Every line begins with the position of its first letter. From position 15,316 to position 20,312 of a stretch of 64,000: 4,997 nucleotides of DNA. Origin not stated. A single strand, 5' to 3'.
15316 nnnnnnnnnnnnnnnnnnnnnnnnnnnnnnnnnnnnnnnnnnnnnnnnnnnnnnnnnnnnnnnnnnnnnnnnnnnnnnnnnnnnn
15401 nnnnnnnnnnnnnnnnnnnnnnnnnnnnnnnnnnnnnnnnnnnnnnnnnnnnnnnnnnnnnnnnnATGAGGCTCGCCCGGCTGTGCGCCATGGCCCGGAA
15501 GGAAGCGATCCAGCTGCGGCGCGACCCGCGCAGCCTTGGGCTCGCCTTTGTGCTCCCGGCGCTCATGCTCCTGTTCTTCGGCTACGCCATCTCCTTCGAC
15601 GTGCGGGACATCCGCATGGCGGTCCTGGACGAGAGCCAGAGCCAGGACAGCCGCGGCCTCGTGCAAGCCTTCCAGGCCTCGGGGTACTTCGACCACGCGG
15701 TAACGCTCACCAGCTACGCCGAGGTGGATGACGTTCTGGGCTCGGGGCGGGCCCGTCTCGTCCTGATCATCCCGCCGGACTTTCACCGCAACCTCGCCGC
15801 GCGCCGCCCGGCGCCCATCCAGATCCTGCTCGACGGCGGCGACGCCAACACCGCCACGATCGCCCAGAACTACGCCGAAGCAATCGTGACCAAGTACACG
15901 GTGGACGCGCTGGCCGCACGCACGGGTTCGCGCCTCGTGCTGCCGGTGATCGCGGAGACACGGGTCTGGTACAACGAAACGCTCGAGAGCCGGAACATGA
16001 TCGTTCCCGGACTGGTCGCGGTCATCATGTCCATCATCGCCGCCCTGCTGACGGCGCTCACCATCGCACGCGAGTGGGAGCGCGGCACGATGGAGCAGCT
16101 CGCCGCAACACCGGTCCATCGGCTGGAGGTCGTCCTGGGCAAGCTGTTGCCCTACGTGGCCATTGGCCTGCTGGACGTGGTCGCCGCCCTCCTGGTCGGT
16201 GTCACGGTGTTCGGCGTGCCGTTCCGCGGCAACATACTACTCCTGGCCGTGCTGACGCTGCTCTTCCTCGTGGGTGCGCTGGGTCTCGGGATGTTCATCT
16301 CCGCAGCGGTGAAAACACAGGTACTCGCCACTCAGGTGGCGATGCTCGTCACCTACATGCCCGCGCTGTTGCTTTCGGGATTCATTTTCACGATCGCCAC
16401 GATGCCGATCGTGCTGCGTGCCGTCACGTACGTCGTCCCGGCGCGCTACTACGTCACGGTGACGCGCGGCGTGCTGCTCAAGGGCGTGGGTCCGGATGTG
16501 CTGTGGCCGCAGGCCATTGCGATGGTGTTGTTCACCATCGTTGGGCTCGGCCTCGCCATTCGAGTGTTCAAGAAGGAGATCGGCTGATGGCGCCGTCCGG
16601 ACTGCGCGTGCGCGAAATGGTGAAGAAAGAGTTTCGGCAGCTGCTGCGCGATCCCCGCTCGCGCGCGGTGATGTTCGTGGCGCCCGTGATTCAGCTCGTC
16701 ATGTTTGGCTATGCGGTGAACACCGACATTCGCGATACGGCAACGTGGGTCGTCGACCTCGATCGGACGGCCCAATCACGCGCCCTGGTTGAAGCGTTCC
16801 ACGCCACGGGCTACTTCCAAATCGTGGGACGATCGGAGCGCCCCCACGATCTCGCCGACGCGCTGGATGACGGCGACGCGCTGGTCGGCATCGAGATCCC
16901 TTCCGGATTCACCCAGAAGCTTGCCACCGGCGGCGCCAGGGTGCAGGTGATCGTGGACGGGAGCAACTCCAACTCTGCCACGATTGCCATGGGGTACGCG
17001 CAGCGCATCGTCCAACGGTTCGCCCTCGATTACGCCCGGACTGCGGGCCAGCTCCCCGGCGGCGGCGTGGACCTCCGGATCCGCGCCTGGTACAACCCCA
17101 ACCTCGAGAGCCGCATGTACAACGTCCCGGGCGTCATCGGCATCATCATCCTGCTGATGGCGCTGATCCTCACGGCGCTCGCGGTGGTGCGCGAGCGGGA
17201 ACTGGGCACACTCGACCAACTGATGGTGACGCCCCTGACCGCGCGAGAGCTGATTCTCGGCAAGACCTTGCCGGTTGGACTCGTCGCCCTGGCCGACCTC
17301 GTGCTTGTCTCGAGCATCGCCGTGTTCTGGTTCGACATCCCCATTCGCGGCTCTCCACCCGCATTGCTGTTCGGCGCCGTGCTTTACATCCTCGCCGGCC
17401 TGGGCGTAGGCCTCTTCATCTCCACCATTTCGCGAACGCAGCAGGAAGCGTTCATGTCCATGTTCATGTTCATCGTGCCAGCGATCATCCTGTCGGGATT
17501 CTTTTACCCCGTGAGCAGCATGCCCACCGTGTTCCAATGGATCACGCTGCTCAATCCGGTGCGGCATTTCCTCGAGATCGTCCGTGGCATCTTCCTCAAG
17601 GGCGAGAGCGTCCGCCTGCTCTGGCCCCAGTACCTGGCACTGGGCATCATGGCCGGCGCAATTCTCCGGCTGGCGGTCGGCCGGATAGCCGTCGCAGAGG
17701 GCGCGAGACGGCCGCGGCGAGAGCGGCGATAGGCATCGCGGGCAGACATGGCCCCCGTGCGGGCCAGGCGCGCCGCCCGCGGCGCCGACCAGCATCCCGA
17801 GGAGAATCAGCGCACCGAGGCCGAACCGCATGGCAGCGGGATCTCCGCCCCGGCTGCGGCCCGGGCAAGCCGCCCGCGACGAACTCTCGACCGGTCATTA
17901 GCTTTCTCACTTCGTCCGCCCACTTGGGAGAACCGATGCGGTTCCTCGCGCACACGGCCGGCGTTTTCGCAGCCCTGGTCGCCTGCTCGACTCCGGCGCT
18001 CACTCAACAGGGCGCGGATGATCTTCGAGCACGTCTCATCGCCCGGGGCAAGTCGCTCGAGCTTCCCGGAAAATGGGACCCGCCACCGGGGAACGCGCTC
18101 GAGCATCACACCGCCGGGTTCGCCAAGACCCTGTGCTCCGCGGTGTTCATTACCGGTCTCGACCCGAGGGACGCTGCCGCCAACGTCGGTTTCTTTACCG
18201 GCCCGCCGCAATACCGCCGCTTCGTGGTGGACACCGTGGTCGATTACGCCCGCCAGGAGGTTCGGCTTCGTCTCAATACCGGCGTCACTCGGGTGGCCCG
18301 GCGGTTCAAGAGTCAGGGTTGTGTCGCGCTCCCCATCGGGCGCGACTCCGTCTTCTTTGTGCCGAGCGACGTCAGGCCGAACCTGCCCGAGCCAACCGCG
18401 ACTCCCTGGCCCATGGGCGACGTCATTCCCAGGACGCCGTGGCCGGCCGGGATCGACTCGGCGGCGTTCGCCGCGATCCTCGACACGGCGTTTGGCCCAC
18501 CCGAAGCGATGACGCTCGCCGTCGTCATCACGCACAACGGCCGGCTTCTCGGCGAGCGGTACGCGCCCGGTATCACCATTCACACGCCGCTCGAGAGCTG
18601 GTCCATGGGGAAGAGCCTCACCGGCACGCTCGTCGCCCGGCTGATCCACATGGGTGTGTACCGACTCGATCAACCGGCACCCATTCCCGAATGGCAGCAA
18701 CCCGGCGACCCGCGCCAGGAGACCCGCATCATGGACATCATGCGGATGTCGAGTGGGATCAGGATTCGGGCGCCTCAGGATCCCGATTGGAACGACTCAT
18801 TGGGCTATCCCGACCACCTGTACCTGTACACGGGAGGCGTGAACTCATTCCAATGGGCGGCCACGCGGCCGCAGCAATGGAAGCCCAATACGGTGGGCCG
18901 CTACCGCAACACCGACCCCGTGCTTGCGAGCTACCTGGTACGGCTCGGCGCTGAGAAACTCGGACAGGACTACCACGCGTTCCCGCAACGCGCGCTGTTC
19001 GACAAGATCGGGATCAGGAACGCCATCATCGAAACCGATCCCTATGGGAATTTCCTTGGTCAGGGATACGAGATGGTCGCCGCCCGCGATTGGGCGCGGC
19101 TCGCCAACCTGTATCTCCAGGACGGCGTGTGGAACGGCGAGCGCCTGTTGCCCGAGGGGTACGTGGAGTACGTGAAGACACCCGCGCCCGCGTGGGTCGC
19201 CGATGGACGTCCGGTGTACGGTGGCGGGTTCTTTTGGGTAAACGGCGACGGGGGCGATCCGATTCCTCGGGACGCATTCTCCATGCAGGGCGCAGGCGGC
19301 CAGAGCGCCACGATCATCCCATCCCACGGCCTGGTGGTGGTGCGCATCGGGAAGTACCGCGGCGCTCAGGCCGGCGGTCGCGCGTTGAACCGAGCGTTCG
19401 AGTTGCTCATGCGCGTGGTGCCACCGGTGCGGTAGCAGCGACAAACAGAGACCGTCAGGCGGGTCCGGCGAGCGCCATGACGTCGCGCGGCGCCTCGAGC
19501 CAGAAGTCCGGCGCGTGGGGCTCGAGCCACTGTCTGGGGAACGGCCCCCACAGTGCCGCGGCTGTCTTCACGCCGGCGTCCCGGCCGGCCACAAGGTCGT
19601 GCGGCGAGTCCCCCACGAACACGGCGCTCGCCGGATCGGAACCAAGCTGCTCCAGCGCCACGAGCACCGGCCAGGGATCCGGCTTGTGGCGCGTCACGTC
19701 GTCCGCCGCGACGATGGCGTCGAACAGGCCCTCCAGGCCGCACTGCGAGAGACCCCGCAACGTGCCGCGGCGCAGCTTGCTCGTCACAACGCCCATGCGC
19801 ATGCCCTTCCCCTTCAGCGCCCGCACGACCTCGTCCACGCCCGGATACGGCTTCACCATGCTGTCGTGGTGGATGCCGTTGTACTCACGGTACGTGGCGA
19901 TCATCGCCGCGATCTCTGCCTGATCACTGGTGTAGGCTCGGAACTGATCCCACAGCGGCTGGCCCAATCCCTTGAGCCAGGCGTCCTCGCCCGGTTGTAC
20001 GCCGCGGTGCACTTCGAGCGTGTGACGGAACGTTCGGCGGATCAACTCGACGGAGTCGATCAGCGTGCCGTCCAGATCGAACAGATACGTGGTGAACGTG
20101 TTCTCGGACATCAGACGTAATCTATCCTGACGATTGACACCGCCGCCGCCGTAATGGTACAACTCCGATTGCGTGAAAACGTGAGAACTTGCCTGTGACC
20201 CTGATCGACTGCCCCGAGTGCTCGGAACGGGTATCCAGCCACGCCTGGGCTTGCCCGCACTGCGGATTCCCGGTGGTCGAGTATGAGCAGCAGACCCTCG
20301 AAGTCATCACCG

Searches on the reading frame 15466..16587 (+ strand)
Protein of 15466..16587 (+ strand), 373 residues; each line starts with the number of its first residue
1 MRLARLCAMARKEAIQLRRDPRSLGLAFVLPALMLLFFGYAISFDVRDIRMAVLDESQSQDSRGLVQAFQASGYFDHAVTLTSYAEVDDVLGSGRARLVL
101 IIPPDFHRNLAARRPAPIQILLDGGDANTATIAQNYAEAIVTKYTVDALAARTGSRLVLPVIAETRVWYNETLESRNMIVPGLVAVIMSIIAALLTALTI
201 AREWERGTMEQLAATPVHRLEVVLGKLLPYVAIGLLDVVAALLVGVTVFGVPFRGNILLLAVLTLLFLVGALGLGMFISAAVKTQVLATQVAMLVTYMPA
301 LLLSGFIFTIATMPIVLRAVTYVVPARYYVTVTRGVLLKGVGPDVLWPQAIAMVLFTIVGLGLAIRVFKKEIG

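Call 52: search_protein_families(library=pfam, proteins=[window:15466-16587:+], max_evalue=0.00001)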
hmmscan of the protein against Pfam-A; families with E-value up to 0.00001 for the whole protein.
window:15466-16587:+ (373 aa): 4 families
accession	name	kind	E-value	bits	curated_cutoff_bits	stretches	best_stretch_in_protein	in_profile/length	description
PF12698.13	ABC2_membrane_3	-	3.8e-49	168.1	31.6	1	26-365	6-346/347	ABC-2 family transporter protein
PF01061.29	ABC2_membrane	-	1.5e-25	90.4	26.9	1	151-337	23-210/211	ABC-2 type transporter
PF12679.13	ABC2_membrane_2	-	7.3e-21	75.1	27.2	1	8-371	2-281/283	ABC-2 family transporter protein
PF12730.13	ABC2_membrane_4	-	1.2e-06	29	27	1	180-310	52-177/179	ABC-2 family transporter protein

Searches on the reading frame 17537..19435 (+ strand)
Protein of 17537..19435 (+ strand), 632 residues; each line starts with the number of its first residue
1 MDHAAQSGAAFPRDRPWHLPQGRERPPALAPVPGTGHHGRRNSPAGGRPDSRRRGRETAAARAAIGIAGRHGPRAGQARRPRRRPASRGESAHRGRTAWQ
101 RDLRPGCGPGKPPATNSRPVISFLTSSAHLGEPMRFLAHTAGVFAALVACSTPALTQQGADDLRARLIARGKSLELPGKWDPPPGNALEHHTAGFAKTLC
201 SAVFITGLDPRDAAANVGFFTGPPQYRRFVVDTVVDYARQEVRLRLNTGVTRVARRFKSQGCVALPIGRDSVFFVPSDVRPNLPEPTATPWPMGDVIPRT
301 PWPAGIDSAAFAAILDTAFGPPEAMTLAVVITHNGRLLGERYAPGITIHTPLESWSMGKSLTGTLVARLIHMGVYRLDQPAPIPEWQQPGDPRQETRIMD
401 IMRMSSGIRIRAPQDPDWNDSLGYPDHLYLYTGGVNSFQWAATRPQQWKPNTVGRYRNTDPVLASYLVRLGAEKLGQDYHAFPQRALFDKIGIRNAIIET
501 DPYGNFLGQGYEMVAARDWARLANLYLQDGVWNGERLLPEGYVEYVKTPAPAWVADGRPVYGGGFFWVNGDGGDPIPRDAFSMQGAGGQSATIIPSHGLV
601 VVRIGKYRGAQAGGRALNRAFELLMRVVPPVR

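Call 52: search_protein_families(library=pfam, proteins=[window:17537-19435:+], max_evalue=0.00001)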
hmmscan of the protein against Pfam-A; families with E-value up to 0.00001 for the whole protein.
window:17537-19435:+ (632 aa): 1 family
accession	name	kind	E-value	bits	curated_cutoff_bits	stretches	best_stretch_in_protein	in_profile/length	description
PF00144.29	Beta-lactamase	-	7.7e-20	71.8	27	1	327-603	17-306/329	Beta-lactamase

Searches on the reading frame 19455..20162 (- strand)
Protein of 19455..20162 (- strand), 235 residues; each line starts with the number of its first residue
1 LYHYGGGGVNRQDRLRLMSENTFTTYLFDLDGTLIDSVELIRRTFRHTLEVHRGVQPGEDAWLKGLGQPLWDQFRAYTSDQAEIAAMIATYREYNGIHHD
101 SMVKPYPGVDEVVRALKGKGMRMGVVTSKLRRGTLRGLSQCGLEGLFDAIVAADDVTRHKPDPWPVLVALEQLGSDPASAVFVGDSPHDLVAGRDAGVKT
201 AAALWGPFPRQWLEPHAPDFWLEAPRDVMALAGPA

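Call 52: search_protein_families(library=pfam, proteins=[window:19455-20162:-], max_evalue=0.00001)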
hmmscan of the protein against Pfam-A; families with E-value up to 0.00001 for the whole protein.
window:19455-20162:- (235 aa): 4 families
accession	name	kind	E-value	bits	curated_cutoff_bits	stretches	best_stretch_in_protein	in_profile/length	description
PF13419.12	HAD_2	-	7e-49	166.8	23.8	1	27-202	2-177/178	Haloacid dehalogenase-like hydrolase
PF00702.32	Hydrolase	-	2.2e-29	103.7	26.4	1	25-197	3-191/191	haloacid dehalogenase-like hydrolase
PF12710.13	HAD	-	1.5e-10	42.2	27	1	27-191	2-186/189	haloacid dehalogenase-like hydrolase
PF13242.12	Hydrolase_like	-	1.3e-09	38.2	22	1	159-222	3-69/75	HAD-hyrolase-like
